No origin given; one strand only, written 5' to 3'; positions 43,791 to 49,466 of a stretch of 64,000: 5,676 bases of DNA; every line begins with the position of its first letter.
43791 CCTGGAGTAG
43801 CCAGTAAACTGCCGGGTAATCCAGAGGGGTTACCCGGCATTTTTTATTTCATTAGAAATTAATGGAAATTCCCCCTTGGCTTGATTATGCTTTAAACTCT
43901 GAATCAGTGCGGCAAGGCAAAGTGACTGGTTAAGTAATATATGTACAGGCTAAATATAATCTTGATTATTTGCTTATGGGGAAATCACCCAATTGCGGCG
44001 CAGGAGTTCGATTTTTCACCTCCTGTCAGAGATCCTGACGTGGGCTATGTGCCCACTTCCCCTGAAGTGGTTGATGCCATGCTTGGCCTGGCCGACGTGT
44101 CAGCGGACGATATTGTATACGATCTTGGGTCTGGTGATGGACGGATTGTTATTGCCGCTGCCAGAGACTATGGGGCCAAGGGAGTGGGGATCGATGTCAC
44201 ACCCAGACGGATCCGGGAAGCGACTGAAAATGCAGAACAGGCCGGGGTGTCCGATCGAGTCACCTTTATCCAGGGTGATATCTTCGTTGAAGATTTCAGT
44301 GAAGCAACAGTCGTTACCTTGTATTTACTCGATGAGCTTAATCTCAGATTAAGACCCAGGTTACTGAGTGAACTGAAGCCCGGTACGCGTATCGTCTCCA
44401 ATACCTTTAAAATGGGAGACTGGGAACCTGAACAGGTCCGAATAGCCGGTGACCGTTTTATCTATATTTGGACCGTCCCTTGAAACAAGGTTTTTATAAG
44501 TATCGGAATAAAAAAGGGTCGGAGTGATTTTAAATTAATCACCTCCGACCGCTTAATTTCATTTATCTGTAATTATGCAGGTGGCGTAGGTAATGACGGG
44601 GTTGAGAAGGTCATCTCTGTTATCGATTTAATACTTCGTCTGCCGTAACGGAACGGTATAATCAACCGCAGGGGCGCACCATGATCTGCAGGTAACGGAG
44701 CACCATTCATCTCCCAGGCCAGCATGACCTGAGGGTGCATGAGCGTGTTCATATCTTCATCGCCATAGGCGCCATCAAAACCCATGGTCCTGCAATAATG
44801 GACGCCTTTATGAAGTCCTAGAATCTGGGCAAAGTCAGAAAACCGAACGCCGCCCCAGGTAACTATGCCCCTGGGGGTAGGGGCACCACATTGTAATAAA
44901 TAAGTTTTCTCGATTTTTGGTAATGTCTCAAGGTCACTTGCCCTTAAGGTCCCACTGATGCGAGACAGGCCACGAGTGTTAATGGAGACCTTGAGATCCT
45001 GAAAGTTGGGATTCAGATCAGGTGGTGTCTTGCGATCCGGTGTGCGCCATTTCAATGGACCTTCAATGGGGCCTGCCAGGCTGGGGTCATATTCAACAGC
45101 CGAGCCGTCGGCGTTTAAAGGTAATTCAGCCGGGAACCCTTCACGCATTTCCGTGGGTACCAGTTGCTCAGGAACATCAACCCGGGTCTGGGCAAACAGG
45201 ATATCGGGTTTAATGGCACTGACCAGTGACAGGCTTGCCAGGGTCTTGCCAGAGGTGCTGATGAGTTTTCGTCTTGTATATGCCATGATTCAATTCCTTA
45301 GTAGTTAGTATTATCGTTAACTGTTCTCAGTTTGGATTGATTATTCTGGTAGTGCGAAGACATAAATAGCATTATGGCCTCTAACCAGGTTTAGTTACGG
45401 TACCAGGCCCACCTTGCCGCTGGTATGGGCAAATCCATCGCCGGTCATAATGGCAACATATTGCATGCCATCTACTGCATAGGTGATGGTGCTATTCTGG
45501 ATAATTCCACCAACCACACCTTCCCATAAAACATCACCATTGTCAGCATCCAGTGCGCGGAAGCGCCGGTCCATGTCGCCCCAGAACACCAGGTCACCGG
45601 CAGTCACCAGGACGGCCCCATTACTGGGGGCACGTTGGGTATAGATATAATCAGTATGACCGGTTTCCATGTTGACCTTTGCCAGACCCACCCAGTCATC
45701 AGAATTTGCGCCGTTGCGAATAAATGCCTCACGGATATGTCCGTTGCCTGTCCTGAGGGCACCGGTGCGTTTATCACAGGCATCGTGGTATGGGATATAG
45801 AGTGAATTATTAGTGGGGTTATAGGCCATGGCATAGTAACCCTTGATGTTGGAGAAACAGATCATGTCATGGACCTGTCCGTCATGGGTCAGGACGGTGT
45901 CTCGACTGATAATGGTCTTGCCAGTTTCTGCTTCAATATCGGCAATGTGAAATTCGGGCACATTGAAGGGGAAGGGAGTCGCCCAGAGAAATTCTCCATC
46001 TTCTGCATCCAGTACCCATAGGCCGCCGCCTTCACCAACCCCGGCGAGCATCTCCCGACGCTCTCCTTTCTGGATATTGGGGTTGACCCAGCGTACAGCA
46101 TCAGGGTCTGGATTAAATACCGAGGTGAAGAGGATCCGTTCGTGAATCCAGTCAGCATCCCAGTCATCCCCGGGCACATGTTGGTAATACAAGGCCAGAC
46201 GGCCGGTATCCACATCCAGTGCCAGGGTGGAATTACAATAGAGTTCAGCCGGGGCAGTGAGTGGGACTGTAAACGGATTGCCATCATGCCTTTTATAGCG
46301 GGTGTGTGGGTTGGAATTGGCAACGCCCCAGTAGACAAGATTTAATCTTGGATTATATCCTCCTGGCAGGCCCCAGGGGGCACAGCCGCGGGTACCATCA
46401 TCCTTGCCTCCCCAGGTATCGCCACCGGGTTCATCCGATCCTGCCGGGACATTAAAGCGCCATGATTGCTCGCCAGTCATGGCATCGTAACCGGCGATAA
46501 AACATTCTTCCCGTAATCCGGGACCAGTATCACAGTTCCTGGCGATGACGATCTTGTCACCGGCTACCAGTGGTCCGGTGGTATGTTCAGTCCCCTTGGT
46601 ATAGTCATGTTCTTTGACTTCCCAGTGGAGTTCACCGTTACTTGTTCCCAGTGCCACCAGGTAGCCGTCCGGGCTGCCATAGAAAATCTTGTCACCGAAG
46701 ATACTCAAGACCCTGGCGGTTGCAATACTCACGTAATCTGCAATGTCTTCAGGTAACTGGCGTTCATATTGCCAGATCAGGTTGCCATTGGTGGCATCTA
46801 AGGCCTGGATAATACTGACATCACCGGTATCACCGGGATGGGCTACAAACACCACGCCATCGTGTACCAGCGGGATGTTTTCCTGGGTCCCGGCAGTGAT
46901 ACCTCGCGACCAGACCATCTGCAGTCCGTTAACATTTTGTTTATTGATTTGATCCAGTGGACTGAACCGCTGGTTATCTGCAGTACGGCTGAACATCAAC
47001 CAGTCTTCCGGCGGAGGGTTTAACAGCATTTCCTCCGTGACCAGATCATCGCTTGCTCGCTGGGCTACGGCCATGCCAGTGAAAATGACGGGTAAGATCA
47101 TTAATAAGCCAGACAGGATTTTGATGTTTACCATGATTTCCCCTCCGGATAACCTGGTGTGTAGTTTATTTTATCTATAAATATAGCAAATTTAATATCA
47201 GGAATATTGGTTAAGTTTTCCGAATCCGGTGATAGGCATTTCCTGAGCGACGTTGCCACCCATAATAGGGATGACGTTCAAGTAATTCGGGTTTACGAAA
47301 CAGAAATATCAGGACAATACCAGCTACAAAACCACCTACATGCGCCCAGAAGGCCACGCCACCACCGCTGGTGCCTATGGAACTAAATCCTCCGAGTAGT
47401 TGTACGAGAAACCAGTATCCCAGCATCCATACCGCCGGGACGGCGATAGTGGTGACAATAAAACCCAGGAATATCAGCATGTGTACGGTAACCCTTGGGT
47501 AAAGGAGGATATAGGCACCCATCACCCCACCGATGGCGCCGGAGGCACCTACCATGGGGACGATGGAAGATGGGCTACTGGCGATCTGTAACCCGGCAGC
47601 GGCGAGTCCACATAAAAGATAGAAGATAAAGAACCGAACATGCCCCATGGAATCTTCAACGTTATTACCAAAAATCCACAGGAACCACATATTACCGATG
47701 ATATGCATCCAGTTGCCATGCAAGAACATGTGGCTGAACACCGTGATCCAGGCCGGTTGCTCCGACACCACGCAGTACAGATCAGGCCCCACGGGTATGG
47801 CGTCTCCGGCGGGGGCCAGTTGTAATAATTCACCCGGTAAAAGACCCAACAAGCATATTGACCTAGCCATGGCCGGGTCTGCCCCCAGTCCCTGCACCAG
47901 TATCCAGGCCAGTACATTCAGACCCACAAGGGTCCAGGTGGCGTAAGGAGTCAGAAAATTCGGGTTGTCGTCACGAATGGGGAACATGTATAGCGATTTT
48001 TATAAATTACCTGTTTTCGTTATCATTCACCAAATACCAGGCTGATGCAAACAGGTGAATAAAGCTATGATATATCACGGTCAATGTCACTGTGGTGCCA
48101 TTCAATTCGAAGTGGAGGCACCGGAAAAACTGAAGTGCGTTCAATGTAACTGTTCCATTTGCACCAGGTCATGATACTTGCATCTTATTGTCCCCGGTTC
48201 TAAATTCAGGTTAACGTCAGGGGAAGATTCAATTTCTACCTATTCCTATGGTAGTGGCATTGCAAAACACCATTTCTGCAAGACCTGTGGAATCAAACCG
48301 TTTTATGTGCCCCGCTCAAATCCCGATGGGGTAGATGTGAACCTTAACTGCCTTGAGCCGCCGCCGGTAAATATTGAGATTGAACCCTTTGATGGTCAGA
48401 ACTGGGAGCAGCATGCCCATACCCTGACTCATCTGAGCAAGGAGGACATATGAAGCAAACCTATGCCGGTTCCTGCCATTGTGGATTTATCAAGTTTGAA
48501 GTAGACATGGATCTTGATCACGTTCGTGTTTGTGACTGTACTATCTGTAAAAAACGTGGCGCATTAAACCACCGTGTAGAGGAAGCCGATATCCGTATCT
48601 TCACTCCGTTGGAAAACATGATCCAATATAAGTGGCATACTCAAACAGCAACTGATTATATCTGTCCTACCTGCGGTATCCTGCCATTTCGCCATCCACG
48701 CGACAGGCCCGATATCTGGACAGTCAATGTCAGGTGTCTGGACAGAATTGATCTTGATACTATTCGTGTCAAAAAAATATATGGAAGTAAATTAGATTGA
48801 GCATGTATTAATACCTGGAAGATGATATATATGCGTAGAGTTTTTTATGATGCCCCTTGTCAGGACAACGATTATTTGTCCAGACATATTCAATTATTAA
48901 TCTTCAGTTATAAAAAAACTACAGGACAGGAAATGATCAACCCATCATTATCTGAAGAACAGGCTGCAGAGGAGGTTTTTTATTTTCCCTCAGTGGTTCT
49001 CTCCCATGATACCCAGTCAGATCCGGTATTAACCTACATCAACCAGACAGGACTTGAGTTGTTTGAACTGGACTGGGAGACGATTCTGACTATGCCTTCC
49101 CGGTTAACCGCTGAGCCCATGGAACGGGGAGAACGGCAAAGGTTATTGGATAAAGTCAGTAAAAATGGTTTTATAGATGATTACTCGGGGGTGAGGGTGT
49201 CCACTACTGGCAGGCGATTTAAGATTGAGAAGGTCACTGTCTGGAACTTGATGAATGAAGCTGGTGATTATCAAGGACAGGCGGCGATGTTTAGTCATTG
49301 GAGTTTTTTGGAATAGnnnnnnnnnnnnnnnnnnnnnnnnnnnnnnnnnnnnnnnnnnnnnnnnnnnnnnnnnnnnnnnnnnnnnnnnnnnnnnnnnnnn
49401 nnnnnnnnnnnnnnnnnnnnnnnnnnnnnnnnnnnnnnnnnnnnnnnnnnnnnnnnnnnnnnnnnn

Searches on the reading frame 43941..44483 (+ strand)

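Call 32: search_protein_families(library=pfam, proteins=[window:43941-44483:+], max_evalue=0.001)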
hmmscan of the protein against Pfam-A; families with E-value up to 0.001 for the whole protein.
window:43941-44483:+ (180 aa): 10 families
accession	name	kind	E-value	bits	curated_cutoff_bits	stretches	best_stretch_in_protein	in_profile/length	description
PF13847.12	Methyltransf_31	-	8.8e-13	48.6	27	1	56-121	4-72/145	Methyltransferase domain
PF13649.12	Methyltransf_25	-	3e-10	41.1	27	1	59-143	1-87/97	Methyltransferase domain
PF08123.19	DOT1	-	1.6e-07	31.6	23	1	36-154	23-157/205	Histone methylation protein DOT1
PF06325.19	PrmA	-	1.6e-06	28.3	22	1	53-152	159-257/296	Ribosomal protein L11 methyltransferase (PrmA)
PF08241.18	Methyltransf_11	-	2.2e-05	25.5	21.2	1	61-122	2-59/95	Methyltransferase domain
PF01170.24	UPF0020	-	3.7e-05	23.9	22.3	1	75-114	74-112/197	RMKL-like, methyltransferase domain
PF09445.16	Methyltransf_15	-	6.4e-05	23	22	1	58-116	3-60/165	RNA cap guanine-N2 methyltransferase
PF00891.24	Methyltransf_2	-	0.00015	21.6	22.3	1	45-127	52-133/210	O-methyltransferase domain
PF08242.18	Methyltransf_12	-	0.00039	21.5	30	1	61-126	2-70/98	Methyltransferase domain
PF02353.26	CMAS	-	0.00057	19.7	27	1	44-109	51-116/273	Mycolic acid cyclopropane synthetase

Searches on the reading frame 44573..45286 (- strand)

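Call 32: search_protein_families(library=pfam, proteins=[window:44573-45286:-], max_evalue=0.001)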
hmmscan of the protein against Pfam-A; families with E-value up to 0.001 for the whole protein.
window:44573-45286:- (237 aa): 1 family
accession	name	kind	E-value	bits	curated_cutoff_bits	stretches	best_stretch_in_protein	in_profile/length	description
PF00174.25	Oxidored_molyb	-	7.1e-24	84.7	24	1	102-229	14-162/169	Oxidoreductase molybdopterin binding domain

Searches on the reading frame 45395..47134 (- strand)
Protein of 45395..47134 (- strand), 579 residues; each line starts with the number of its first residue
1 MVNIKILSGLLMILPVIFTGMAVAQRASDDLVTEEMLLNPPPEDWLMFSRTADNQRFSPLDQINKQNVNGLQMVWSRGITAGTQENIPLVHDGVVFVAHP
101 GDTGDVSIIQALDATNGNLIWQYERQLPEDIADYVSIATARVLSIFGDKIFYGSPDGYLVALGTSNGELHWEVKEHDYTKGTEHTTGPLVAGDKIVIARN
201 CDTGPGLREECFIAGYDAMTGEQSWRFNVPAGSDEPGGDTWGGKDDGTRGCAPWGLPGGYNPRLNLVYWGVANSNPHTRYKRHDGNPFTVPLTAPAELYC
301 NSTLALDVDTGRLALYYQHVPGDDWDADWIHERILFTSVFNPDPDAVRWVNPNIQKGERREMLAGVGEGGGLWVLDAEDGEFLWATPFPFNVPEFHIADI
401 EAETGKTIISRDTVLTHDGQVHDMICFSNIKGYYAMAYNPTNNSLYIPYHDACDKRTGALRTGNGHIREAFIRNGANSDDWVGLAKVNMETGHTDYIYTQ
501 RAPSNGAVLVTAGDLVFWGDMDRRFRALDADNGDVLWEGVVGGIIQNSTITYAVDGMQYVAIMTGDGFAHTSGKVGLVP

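Call 32: search_protein_families(library=pfam, proteins=[window:45395-47134:-], max_evalue=0.001)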
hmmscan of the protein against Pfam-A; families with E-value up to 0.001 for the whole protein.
window:45395-47134:- (579 aa): 3 families
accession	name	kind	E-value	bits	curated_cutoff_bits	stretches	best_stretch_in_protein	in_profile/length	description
PF01011.28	PQQ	-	1.4e-45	156.6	26.7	2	45-337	1-304/595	Glucose/ethanol/alcohol dehydrogenase, beta-propeller domain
PF13360.13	PQQ_2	-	6.5e-21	75.5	27.6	1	74-200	56-176/233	Outer membrane protein assembly factor BamB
PF13570.13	Beta-prop_ACSF4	-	8.3e-07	29.1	133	0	109-181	31-95/329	Beta-alanine-activating enzyme, beta-propeller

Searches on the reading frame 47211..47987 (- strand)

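Call 32: search_protein_families(library=pfam, proteins=[window:47211-47987:-], max_evalue=0.001)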
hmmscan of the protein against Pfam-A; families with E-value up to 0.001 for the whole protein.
window:47211-47987:- (258 aa): 1 family
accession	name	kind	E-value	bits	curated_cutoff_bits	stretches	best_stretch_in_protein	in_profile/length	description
PF01694.28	Rhomboid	-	3.7e-33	115.2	22.6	1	79-232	3-142/143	Rhomboid domain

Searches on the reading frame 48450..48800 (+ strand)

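Call 32: search_protein_families(library=pfam, proteins=[window:48450-48800:+], max_evalue=0.001)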
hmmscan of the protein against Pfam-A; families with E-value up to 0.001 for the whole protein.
window:48450-48800:+ (116 aa): 1 family
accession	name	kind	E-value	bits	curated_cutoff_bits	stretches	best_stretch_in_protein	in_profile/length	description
PF04828.22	GFA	-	1.2e-13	51.5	24.3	1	4-99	1-101/115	Glutathione-dependent formaldehyde-activating enzyme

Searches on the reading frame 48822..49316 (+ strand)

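Call 32: search_protein_families(library=pfam, proteins=[window:48822-49316:+], max_evalue=0.001)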
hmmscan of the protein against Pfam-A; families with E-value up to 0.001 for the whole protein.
window:48822-49316:+ (164 aa): 1 family
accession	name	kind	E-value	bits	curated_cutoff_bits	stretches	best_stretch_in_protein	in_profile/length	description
PF08670.17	MEKHLA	-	2.1e-54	183.7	23.7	1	21-162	2-143/143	MEKHLA domain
